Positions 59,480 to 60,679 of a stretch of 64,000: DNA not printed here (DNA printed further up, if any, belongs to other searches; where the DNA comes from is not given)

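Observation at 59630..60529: Extra gene, possibly a DNA base-hypermodification (aGPT-Pplase-like) enzyme, inserted in the conserved rpoA-L30e-NusA-S12-S7-EF2 operon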

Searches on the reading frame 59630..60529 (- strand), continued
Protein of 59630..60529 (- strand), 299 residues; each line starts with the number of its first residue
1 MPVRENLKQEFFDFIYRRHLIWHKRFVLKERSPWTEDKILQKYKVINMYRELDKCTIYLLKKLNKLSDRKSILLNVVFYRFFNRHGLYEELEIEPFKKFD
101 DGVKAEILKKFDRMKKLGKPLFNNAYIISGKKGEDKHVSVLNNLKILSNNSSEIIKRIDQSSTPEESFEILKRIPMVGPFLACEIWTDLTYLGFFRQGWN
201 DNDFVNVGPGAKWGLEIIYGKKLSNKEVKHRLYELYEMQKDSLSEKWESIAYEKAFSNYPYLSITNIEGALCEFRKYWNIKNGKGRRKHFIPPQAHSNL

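Call 26: search_solved_structures(query=A1, max_evalue=10, show_alignments=3)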
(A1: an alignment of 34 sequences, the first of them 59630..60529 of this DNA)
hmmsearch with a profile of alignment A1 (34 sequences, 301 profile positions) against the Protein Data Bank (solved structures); distinct sequences matched with E-value up to 10: 3.
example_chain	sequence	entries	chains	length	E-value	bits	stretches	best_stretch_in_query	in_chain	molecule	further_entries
7sq4_A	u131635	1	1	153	1.5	11.4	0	48-119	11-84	Designed trefoil knot protein, variant 2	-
7sq3_A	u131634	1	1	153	5.5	9.5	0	48-119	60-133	Designed trefoil knot protein, variant 1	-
7sq5_A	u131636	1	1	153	5.6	9.5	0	48-117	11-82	Designed trefoil knot protein, variant 3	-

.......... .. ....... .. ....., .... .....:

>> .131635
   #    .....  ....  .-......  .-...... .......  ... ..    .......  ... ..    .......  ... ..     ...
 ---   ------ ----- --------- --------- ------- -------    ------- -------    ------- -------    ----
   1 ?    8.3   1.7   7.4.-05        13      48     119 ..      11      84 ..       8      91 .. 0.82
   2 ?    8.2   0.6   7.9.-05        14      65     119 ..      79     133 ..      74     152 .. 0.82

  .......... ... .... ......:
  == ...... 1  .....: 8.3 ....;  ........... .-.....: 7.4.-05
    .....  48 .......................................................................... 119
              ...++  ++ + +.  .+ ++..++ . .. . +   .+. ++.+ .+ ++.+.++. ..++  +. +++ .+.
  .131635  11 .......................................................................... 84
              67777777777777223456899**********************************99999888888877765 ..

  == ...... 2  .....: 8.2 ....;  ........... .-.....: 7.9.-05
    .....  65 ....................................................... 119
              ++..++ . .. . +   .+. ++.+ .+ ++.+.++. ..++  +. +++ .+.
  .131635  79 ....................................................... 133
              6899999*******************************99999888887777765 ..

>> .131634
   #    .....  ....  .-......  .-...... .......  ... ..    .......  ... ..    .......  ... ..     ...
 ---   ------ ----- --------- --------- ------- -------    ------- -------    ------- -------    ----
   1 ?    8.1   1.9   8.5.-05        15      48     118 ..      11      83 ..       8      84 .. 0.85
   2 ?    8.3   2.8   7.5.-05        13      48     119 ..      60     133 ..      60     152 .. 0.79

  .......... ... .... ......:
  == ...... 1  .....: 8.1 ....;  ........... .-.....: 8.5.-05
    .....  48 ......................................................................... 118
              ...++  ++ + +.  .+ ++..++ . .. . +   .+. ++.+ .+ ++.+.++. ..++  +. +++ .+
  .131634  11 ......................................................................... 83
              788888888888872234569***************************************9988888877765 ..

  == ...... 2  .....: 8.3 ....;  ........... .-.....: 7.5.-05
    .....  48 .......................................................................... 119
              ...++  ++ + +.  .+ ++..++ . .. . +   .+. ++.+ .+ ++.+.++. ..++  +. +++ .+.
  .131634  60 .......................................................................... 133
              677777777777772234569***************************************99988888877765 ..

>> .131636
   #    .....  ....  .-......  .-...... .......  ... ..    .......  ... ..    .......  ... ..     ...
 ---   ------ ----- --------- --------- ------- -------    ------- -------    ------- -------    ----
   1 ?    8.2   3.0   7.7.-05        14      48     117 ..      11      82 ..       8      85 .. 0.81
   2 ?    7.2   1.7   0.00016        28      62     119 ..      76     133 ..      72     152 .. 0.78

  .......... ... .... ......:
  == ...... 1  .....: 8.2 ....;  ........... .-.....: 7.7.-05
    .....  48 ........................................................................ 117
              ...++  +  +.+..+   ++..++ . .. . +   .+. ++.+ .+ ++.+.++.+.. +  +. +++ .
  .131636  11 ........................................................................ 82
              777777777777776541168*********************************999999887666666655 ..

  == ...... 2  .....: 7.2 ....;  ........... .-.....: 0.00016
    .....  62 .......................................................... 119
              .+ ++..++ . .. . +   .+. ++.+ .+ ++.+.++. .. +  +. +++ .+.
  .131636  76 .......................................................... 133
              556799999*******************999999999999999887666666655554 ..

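Call 30: predict_structure(alignment_id=A1)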
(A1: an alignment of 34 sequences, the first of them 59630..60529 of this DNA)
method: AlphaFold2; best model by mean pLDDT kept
length: 299 residues; sequences in the alignment: 34
mean_pLDDT: 91.0   pTM: 0.88
mean pLDDT of the five models: 91.0, 89.8, 88.7, 88.0, 87.1
residues with pLDDT >= 90: 237; 70-90: 46; 50-70: 9; < 50: 7
segments of 3 or more residues with pLDDT < 50: 295-299
pLDDT, mean of each block of 10 residues (from residue 1): 74 95 92 92 83 92 95 97 95 95 97 94 76 90 95 98 97 93 95 96 91 97 96 96 91 86 95 95 87 51
secondary structure, 60 per line:
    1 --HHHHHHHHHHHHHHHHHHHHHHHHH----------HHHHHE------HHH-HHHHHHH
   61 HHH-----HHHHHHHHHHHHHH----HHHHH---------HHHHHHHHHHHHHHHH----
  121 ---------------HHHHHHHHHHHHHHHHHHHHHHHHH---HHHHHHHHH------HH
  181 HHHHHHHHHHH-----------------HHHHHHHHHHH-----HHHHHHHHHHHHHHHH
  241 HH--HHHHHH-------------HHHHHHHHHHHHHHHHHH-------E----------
elements in order: H3-27 H38-42 H54-63 H69-82 H87-91 H101-116 H136-160 H164-172 H179-191 H209-219 H225-242 H245-250 H264-281

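Call 31: predict_structure(protein=window:59630-60529:-)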
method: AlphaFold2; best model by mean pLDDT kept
length: 299 residues; sequences in the alignment: 1
mean_pLDDT: 37.2   pTM: 0.30
mean pLDDT of the five models: 37.2, 36.9, 36.1, 34.0, 32.9
residues with pLDDT >= 90: 0; 70-90: 0; 50-70: 23; < 50: 276
segments of 3 or more residues with pLDDT < 50: 1-155, 163-211, 213-215, 235-299
pLDDT, mean of each block of 10 residues (from residue 1): 34 38 36 39 37 35 36 42 38 31 41 37 26 27 30 49 47 41 42 37 41 47 56 49 31 28 27 37 33 27
secondary structure, 60 per line:
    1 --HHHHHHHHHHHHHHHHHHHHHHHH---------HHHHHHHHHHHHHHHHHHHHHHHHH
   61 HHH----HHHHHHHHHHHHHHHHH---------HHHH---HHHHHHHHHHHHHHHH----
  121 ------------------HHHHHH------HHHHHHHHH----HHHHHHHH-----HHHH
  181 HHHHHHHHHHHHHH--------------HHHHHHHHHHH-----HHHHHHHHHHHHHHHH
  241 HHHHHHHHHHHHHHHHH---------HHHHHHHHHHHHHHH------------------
elements in order: H3-26 H36-63 H68-84 H94-97 H101-116 H139-144 H151-159 H164-171 H177-194 H209-219 H225-257 H267-281

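Call 34: fold_search(model_id=the predicted structure, library=pdb)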
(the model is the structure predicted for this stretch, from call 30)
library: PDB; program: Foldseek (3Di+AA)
matches with E <= 10: 107; with E <= 0.001: 0
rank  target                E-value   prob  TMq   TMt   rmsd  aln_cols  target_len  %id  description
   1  8z2m                  7.8e-02  0.99  0.44  0.45   7.2       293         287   13  Crystal structure of 5-phosphomethyl-2'-deoxyuridine (5-PmdU) glycinyltransferase gp46/PUGT from Pseudomonads phage PaMx (released 2024-10-02)
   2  3knt_A                1.1e-01  0.96  0.37  0.49   7.9       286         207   11  Crystal structure of Methanocaldococcus jannaschii 8-oxoguanine glycosylase/lyase in complex with 15mer DNA containing (released 2010-02-02)
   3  3fhf                  1.4e-01  0.92  0.35  0.45   8.2       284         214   12  Crystal structure of Methanocaldococcus jannaschii 8-oxoguanine DNA glycosylase (MjOgg) (released 2009-05-19)
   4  5jcp_A                6.8e-01  0.10  0.13  0.12  17.6       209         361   11  RhoGAP domain of ARAP3 in complex with RhoA in the transition state (released 2016-06-22)
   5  3n0u_A                9.0e-01  0.47  0.30  0.39   8.6       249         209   12  Crystal structure of Tm1821, the 8-oxoguanine DNA glycosylase of Thermotoga maritima (released 2011-04-06)
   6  3n0u_C                9.0e-01  0.44  0.30  0.39   8.7       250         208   12  Crystal structure of Tm1821, the 8-oxoguanine DNA glycosylase of Thermotoga maritima (released 2011-04-06)
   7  7mrw_C                1.1e+00  0.06  0.13  0.08  20.0       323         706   11  Native RhopH complex of the malaria parasite Plasmodium falciparum (released 2021-09-15)
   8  5jcp_B                1.2e+00  0.08  0.14  0.12  17.9       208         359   10  RhoGAP domain of ARAP3 in complex with RhoA in the transition state (released 2016-06-22)
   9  8ijq_A                1.3e+00  0.04  0.12  0.13  25.0       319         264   12  The cryo-EM structure of human sphingomyelin synthase-related protein in complex with ceramide (released 2024-02-28)
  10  7ugk_B                1.4e+00  0.12  0.26  0.23  16.2       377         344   12  Crystal structure of the human queuine salvage enzyme DUF2419, wild-type apo form (released 2022-12-21)
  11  5hpy_D                1.4e+00  0.06  0.14  0.18  17.5       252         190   10  Crystal Structure of RhoA.GDP.MgF3-in complex with human Myosin 9b RhoGAP domain (released 2016-07-13)
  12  9fks_i                1.4e+00  0.03  0.10  0.11  18.1       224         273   10  Respiratory supercomplex CIII2-CIV2 from alphaproteobacterium (released 2025-12-17)
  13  1nf6_F                1.7e+00  0.03  0.09  0.12  21.3       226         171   11  X-ray structure of the Desulfovibrio desulfuricans bacterioferritin: the diiron site in different catalytic states ("c (released 2003-04-01)
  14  5jd0_B                2.2e+00  0.06  0.14  0.18  17.4       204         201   12  crystal structure of ARAP3 RhoGAP domain (released 2016-06-22)
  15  5bvr                  2.5e+00  0.06  0.15  0.19  16.9       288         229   11  Actin binding domain of alpha-actinin from Schizosaccharomyces pombe (released 2016-03-23)
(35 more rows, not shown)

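Call 37: search_protein_representatives(alignment_id=A1)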
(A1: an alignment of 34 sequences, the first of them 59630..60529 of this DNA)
Query: 34 sequences, 301 profile positions. Proteins with E-value up to 0.001 (for the whole library): 4347; up to 1e-10: 2787; up to 1e-30: 451. The best 150 are listed.
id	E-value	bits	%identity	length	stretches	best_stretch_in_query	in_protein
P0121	4.7e-117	407.1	-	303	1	2-299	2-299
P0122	2.2e-92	326.1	-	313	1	7-299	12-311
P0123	9.8e-86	304.3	-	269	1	26-297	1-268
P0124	8.1e-81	288.1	-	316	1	5-298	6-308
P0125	9.7e-80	284.6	-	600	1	6-297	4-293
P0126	5.0e-76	272.4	-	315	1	7-298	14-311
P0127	6.2e-76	272.1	-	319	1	6-297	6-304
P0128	4.5e-74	265.9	-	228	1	113-297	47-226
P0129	2.5e-73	263.5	-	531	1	6-299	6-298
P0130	5.7e-71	255.8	-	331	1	6-299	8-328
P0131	5.6e-69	249.2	-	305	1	5-298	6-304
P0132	8.1e-69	248.7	-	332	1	8-298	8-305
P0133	2.1e-67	244.1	-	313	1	7-289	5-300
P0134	2.2e-67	244.0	-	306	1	7-298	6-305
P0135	2.6e-67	243.7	-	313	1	5-296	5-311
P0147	2.1e-60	221.1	-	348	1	4-299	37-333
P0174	1.4e-53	198.7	-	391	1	5-298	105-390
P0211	1.6e-46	175.5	-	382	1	5-300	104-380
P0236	7.4e-45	170.0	-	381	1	6-295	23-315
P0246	7.7e-44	166.7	-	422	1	9-294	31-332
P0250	2.1e-43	165.3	-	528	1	5-299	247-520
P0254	7.1e-43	163.5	-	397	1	8-297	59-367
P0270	9.3e-42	159.9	-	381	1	4-298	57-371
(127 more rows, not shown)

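Call 39: find_related_loci(query=A1, collection=genome_contigs, flank=6000)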
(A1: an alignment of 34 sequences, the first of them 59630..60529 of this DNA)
Query A1 (299 aa) in genome_contigs; peptide patterns used: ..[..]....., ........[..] (x = any residue, [..] = any of these).
100 stretches matched a pattern; 61 encode a relative of the query (tblastn E <= 1e-3); 58 distinct loci.
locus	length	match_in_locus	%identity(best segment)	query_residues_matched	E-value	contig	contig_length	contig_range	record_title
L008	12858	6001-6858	61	9-290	1e-120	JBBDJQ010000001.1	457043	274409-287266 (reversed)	MAG: Candidatus Pacearchaeota archaeon isolate LejiaA_33_38 Lejia_A_12_length_457043_cov_24, whole genome shotgun sequen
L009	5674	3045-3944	59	1-290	1e-117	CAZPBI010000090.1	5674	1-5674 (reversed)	MAG TPA_asm: Candidatus Woesearchaeota archaeon isolate SRP269290_co3_813 genome assembly, contig: NODE_21290_length_567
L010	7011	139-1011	57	8-292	6e-112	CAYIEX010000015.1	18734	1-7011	MAG TPA_asm: uncultured Methanosarcinales archaeon isolate ERP119705_co19_971 genome assembly, contig: NODE_2457_length_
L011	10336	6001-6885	57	10-299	8e-110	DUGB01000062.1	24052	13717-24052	MAG TPA_asm: Candidatus Woesearchaeota archaeon isolate UBA10204 contig_76373, whole genome shotgun sequence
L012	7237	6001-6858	57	10-290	4e-108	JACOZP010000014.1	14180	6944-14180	MAG: Candidatus Woesearchaeota archaeon isolate NC_groundwater_208_Ag_S-0.1um_42_19 S4_GD2017_2_S1_scaffold_3107, whole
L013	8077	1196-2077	55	7-292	7e-108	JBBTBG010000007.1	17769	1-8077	MAG: Nanoarchaeota archaeon isolate H32-bin084_1 H32_bin084_1_000000000007, whole genome shotgun sequence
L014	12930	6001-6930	48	3-299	4e-103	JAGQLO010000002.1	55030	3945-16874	MAG: Candidatus Doudnabacteria bacterium isolate HKST-UBA18 NODE_2_length_55030_cov_6.750332, whole genome shotgun seque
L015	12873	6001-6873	52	7-292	2e-101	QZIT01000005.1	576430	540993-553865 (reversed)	MAG: Candidatus Woesearchaeota archaeon isolate SURF_58 Ga0104751_1000001, whole genome shotgun sequence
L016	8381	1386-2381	49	7-290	3e-101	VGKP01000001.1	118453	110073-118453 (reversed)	MAG: Candidatus Pacearchaeota archaeon isolate K_Offshore_120m_m2_023 K_Offshore_120m_m2_023_Ga0194131_10000117, whole g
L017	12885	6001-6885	52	10-299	4e-101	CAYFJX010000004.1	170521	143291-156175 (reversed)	MAG TPA_asm: uncultured Methanosarcinales archaeon isolate ERP019367_co2_72 genome assembly, contig: NODE_90_length_1705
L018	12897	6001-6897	53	3-291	1e-100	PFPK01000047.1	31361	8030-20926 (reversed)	MAG: Candidatus Magasanikbacteria bacterium CG_4_10_14_0_2_um_filter_37_12 CG_4_10_14_0.2_scaffold_422_c, whole genome s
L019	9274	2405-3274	52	8-292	2e-98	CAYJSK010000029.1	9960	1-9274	MAG TPA_asm: Candidatus Woesearchaeota archaeon isolate ERP125453_co1_324 genome assembly, contig: NODE_7973_length_9960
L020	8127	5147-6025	53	3-287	2e-97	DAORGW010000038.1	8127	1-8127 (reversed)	MAG TPA_asm: bacterium isolate AMR_MDS_1220 NODE_8403_length_8127_cov_11.773043, whole genome shotgun sequence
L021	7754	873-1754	54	5-290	3e-97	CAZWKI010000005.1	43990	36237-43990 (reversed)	MAG TPA_asm: uncultured Gammaproteobacteria bacterium isolate SRP192927_co7_706 genome assembly, contig: NODE_1197_lengt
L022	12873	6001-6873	54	8-290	3e-97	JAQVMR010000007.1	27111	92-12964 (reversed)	MAG: Patescibacteria group bacterium isolate STF1_138 NODE_3983_length_27111_cov_3.277164_Sandtown_F1, whole genome shot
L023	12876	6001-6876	49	9-290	2e-92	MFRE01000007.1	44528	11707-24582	MAG: Candidatus Magasanikbacteria bacterium RIFOXYD2_FULL_41_14 rifoxyd2_full_scaffold_146, whole genome shotgun sequenc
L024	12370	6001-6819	50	6-282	4e-91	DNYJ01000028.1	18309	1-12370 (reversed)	MAG TPA_asm: Candidatus Uhrbacteria bacterium isolate UBA10169 contig_14283, whole genome shotgun sequence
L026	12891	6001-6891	60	4-292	6e-120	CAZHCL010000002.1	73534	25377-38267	MAG TPA_asm: Candidatus Woesearchaeota archaeon isolate binchicken_co241_47 genome assembly, contig: NODE_325_length_735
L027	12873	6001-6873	55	7-292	3e-103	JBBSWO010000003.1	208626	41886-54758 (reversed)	MAG: Nanoarchaeota archaeon isolate H41-bin116_1 H41_bin116_1_000000000003, whole genome shotgun sequence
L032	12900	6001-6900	37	3-290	3e-57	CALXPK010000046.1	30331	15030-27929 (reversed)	MAG: uncultured Alphaproteobacteria bacterium isolate E04__bin53 genome assembly, contig: E04__k127_9956188, whole genom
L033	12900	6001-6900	38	4-290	8e-57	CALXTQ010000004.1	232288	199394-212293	MAG: uncultured Alphaproteobacteria bacterium isolate E07__bin220 genome assembly, contig: E07__k127_3136062, whole geno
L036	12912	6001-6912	37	2-295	2e-56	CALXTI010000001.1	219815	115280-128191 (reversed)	MAG: uncultured Alphaproteobacteria bacterium isolate BRZ_LA__bin12 genome assembly, contig: BRZ_LA__NODE_8_length_21981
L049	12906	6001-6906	35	2-291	1e-53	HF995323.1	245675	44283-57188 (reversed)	Proteobacteria bacterium CAG:495 genomic scaffold, scf117, whole genome shotgun sequence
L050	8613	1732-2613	36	11-293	1e-53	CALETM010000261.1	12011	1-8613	MAG TPA_asm: uncultured Alphaproteobacteria bacterium isolate ERR2619727_bin.69_CONCOCT_v1.1_MAG genome assembly, contig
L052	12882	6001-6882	36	11-293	1e-52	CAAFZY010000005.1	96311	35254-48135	MAG TPA_asm: Alphaproteobacteria bacterium, isolate HGM16767, WGS project CAAFZY010000000 data, contig: SRS475987_54_k11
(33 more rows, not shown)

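Call 43: search_protein_families(library=pfam, proteins=[L049:3963-5237:-, L049:3036-3899:-, L032:10366-11019:+, L032:9209-10366:+, L052:4429-5355:-, L050:1154-1711:+, L036:6918-7400:-, L015:2137-2553:+, L018:5583-5936:+, L009:4060-5085:+], max_evalue=0.001)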
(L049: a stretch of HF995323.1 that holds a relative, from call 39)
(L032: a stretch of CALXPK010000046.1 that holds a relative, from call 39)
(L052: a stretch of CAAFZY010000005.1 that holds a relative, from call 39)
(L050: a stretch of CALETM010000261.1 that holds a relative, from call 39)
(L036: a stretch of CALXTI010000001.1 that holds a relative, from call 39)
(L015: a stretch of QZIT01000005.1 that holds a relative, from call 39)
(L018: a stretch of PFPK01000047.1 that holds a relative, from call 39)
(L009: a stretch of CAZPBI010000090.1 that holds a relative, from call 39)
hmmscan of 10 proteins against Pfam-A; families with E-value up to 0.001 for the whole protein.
L049:3963-5237:- (424 aa): 2 families
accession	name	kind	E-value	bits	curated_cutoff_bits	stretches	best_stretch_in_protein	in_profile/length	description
PF13406.11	SLT_2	-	2.3e-103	345.9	24.3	1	34-326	4-292/292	Transglycosylase SLT domain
PF01471.23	PG_binding_1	-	7.9e-10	39.2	23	1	348-401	3-56/57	Putative peptidoglycan binding domain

L049:3036-3899:- (287 aa): 2 families
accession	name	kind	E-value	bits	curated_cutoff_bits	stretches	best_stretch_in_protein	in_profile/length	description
PF03330.24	DPBB_1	-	9.1e-24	84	28.8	1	71-160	2-83/83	Lytic transglycolase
PF05036.18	SPOR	-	8.6e-14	52.1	21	1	212-285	2-75/76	SPOR domain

L032:10366-11019:+ (217 aa): 3 families
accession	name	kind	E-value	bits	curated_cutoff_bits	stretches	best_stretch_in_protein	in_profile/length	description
PF02223.23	Thymidylate_kin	-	2.4e-48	164.7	27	1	10-206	1-185/185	Thymidylate kinase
PF13521.12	AAA_28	-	1.7e-08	35.3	27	1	8-145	2-122/164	AAA domain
PF13207.12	AAA_17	-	0.00033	21.4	27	0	12-155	2-124/136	AAA domain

L032:9209-10366:+ (385 aa): 3 families
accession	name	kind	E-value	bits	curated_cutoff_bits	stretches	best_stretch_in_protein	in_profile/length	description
PF00768.25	Peptidase_S11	-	5.6e-72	242.5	27.6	1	24-252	4-234/239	D-alanyl-D-alanine carboxypeptidase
PF07943.18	PBP5_C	-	1.1e-20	74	21.2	1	276-366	1-91/91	Penicillin-binding protein 5, C-terminal domain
PF13354.11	Beta-lactamase2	-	2.6e-09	37.2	22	1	37-186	4-146/214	Beta-lactamase enzyme family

L052:4429-5355:- (308 aa): 1 family
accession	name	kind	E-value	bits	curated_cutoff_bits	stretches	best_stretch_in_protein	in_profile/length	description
PF01430.24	HSP33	-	3.1e-67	227.3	21.4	1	7-301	1-273/273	Hsp33 protein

L050:1154-1711:+ (185 aa): 3 families
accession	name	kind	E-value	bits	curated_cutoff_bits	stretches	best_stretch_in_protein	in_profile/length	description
PF02631.22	RecX_HTH2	-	3.9e-11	43.4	26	1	81-121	1-42/42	RecX, second three-helix domain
PF21982.2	RecX_HTH1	-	3.2e-07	30.7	26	0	103-121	19-37/40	RecX, first three-helix domain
PF21981.2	RecX_HTH3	-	0.00055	20.5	26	0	130-176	5-48/48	RecX, third three-helix domain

L036:6918-7400:- (160 aa): 1 family
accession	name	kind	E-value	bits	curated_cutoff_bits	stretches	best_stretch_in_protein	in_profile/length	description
PF02075.23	RuvC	-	3.4e-43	147.5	22.2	1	4-151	1-148/148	Crossover junction endodeoxyribonuclease RuvC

L015:2137-2553:+ (138 aa): 1 family
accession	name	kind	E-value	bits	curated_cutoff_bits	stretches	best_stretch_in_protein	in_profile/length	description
PF05014.21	Nuc_deoxyrib_tr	-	6.1e-05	23.6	28.8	1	12-97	8-99/117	Nucleoside 2-deoxyribosyltransferase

L018:5583-5936:+ (117 aa): 1 family
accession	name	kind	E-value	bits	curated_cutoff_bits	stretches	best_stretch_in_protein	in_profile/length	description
PF13023.12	HD_3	-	2.5e-11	44.2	22.5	1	4-84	76-159/165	HD domain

L009:4060-5085:+ (341 aa): 1 family
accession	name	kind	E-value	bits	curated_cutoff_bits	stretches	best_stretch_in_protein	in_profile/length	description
PF00303.24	Thymidylat_synt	-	9.2e-79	264.8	24.3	1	3-341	2-266/266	Thymidylate synthase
